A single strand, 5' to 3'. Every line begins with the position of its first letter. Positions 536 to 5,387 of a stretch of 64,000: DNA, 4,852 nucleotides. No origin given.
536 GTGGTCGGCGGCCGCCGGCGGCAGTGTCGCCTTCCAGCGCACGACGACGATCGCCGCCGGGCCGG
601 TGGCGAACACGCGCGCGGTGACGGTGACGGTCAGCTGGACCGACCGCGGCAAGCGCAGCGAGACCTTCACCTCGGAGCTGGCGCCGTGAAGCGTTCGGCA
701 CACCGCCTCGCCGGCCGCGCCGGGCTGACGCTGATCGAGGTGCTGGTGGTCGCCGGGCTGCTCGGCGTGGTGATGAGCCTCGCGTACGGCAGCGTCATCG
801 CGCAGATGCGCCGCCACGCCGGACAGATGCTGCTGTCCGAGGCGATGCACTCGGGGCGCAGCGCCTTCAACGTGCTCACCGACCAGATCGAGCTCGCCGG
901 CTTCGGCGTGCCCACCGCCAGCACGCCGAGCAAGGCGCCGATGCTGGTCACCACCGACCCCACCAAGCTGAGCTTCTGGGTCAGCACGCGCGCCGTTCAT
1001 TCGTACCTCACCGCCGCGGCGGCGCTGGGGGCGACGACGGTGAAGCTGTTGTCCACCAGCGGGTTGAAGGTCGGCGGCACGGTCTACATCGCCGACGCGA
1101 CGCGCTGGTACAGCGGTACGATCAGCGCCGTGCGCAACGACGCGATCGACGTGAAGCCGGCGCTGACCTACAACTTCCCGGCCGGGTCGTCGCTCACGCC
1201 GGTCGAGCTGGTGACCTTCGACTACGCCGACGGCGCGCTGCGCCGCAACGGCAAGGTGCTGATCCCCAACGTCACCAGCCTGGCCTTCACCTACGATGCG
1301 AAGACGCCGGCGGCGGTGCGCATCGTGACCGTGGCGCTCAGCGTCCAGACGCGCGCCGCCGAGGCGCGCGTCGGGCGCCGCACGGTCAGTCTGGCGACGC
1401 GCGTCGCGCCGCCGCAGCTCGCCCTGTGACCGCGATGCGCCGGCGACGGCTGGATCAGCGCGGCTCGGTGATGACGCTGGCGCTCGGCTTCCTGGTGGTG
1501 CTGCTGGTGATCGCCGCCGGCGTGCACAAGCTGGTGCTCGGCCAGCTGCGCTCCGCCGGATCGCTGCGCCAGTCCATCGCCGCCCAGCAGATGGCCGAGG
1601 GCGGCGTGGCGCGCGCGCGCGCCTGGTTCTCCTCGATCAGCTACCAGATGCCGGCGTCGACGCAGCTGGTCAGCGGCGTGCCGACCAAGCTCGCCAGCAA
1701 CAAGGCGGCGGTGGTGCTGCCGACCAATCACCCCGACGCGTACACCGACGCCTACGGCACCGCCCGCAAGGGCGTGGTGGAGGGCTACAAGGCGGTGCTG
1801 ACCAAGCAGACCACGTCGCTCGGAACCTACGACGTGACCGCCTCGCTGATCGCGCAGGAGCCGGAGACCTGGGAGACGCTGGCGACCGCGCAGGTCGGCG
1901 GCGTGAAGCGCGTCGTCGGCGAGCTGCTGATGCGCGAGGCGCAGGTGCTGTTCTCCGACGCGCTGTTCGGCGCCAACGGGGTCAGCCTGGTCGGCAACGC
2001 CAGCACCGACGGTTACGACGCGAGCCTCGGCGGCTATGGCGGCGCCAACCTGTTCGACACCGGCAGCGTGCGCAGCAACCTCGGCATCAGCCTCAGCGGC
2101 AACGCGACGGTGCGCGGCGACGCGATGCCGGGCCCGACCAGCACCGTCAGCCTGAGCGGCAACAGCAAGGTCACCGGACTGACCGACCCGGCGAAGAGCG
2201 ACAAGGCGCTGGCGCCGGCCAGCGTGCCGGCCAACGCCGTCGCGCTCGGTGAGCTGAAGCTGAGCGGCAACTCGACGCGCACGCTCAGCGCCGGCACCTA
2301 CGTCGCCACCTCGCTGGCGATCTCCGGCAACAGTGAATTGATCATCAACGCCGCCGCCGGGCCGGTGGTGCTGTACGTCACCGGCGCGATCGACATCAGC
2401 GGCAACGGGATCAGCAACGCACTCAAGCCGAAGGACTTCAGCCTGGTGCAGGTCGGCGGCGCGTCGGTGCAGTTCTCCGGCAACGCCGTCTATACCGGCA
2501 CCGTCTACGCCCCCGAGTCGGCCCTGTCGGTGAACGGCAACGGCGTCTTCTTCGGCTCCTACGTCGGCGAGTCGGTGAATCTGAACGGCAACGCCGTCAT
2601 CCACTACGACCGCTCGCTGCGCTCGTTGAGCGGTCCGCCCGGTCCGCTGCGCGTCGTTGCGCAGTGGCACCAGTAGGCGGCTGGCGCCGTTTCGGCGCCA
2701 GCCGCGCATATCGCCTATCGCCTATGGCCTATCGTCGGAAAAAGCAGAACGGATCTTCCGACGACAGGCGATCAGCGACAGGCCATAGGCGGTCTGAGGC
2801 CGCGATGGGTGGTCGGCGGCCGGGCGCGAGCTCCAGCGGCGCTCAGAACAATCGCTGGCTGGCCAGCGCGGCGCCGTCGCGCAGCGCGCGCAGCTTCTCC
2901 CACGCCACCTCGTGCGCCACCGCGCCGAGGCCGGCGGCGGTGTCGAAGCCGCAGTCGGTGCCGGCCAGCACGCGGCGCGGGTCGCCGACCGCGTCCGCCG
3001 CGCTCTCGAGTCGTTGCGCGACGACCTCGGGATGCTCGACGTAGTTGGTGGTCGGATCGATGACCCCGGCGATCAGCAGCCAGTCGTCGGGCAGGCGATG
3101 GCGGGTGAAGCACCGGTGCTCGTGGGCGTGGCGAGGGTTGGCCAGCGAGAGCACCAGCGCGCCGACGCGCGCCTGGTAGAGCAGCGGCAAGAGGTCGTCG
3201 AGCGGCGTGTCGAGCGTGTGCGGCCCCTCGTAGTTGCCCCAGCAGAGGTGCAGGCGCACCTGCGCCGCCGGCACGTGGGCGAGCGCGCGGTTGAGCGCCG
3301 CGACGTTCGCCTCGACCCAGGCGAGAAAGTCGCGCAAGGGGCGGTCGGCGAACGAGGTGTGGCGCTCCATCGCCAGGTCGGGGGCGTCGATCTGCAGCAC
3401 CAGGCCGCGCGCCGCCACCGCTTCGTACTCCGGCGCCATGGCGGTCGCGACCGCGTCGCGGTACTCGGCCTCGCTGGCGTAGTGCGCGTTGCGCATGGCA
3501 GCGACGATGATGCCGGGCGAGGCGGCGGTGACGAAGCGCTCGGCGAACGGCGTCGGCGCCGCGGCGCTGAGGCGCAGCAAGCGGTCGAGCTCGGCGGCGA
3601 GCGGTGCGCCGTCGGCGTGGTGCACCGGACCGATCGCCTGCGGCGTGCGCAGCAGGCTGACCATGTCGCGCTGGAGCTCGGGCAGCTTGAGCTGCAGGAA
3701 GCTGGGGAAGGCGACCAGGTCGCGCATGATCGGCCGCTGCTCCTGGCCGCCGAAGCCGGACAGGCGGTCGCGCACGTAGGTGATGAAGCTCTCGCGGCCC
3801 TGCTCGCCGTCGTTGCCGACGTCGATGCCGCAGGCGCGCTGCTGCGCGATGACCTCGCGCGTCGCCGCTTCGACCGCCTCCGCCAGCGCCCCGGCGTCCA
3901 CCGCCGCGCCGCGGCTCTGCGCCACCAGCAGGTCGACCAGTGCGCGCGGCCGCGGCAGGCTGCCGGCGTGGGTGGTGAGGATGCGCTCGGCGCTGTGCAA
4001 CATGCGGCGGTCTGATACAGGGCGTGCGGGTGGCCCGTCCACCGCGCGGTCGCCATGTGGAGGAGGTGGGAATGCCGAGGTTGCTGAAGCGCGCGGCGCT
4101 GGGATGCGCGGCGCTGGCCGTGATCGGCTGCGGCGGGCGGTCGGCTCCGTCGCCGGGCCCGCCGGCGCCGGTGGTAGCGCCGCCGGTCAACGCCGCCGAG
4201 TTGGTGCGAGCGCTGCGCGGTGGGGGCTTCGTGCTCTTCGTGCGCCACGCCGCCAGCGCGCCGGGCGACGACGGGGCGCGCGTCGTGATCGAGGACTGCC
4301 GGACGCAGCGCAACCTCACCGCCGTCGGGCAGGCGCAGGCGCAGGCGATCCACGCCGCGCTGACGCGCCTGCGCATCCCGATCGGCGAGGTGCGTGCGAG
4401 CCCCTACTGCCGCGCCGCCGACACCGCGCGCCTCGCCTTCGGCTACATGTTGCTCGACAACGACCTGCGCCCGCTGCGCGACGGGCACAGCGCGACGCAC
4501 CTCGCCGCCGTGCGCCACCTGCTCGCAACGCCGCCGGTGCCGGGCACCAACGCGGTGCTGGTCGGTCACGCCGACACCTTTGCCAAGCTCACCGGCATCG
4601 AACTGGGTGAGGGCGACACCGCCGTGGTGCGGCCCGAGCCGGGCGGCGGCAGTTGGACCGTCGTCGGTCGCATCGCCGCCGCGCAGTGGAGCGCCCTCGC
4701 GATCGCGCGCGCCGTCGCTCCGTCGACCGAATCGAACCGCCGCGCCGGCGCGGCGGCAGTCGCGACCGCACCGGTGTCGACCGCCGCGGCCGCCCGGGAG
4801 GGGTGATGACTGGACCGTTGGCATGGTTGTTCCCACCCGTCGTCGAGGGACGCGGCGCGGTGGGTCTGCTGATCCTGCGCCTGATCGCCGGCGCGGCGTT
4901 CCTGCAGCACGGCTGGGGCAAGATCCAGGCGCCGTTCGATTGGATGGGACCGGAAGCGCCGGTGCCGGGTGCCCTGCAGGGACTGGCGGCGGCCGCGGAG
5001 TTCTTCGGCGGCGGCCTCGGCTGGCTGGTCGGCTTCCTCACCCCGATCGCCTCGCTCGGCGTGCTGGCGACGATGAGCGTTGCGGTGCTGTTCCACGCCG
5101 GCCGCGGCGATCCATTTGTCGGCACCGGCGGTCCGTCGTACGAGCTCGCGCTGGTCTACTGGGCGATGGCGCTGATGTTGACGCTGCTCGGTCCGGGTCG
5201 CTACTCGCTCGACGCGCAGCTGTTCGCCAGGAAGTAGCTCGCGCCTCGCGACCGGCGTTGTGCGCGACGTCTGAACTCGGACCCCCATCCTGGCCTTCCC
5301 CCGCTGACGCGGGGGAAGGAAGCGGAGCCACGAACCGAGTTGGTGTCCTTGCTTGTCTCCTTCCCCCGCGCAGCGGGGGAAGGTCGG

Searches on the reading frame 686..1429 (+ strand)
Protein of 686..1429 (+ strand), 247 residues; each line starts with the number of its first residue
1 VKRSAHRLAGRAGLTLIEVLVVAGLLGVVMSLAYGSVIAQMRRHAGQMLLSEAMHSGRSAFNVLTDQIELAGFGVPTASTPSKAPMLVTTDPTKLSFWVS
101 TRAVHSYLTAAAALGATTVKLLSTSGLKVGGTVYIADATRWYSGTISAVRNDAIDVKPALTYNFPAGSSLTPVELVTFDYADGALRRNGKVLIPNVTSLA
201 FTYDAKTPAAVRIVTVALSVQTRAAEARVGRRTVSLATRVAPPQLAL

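Call 20: search_protein_families(library=pfam, proteins=[window:686-1429:+], max_evalue=0.001)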
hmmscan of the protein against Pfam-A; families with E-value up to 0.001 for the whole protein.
window:686-1429:+ (247 aa): 1 family
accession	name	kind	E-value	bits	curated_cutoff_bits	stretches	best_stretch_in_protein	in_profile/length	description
PF07963.17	N_methyl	-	9.6e-05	22.2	21.2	1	11-34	4-27/27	Prokaryotic N-terminal methylation motif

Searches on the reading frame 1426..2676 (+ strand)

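Call 20: search_protein_families(library=pfam, proteins=[window:1426-2676:+], max_evalue=0.001)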
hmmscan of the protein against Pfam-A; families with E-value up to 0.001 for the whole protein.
window:1426-2676:+ (416 aa): 2 families
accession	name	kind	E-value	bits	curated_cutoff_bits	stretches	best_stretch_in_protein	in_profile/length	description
PF23981.1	DUF7305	-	1.9e-19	70.7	27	1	297-400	80-184/185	Domain of unknown function (DUF7305)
PF14341.11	PilX_N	-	4.7e-05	23.7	25.5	1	12-62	1-51/51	PilX N-terminal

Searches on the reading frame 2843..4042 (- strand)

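Call 20: search_protein_families(library=pfam, proteins=[window:2843-4042:-], max_evalue=0.001)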
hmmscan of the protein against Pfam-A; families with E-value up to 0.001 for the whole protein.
window:2843-4042:- (399 aa): 1 family
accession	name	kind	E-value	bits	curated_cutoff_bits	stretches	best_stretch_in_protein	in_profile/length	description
PF01717.24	Meth_synt_2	-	1.1e-08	35.2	21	0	22-99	2-77/324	Cobalamin-independent synthase, Catalytic domain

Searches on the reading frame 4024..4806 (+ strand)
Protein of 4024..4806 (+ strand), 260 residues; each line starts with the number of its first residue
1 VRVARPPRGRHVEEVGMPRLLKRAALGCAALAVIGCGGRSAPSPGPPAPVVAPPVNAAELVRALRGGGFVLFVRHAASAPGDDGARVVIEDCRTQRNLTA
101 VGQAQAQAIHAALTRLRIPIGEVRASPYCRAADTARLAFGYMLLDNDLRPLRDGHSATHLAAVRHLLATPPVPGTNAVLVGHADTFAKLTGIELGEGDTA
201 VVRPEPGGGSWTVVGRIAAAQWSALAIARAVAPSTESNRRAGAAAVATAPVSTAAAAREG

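Call 65: search_protein_families(library=pfam, proteins=[window:4024-4806:+], max_evalue=0.01)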
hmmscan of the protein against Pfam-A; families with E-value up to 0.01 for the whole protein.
window:4024-4806:+ (260 aa): 1 family
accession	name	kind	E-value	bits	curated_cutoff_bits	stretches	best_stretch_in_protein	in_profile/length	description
PF00300.27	His_Phos_1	-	1.8e-05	25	21.7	1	71-138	2-63/194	Histidine phosphatase superfamily (branch 1)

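Call 83: search_protein_families(library=ncbifam, proteins=[window:4024-4806:+], max_evalue=0.00001)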
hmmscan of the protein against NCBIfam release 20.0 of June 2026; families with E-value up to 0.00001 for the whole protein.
window:4024-4806:+ (260 aa): 3 families
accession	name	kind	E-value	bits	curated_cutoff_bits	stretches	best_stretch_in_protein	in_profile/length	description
NF004841.0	PRK06193.1-1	equivalog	3.4e-32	111.6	178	1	54-225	51-230/232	hypothetical protein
NF004842.0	PRK06193.1-3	subfamily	7.4e-28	97.4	325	1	56-222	27-199/209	hypothetical protein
NF052369.1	PmrG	equivalog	7.3e-07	28.8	170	1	56-189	9-130/168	lipopolysaccharide core heptose(II)-phosphate phosphatase PmrG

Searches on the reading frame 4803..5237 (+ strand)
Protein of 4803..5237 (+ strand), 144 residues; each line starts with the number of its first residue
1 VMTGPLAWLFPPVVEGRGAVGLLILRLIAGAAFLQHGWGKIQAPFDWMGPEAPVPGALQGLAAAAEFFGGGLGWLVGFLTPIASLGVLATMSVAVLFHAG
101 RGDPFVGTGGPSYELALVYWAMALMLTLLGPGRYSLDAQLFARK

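Call 65: search_protein_families(library=pfam, proteins=[window:4803-5237:+], max_evalue=0.01)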
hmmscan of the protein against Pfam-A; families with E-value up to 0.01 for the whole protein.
window:4803-5237:+ (144 aa): 3 families
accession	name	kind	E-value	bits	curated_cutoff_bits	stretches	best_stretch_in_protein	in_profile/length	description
PF07681.17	DoxX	-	7.1e-11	43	23.6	1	21-97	1-82/85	DoxX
PF04173.18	DoxD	-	0.00035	21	22.7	1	71-141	79-145/167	TQO small subunit DoxD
PF13564.11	DoxX_2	-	0.0084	16.7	26.3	1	56-118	42-100/103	DoxX-like family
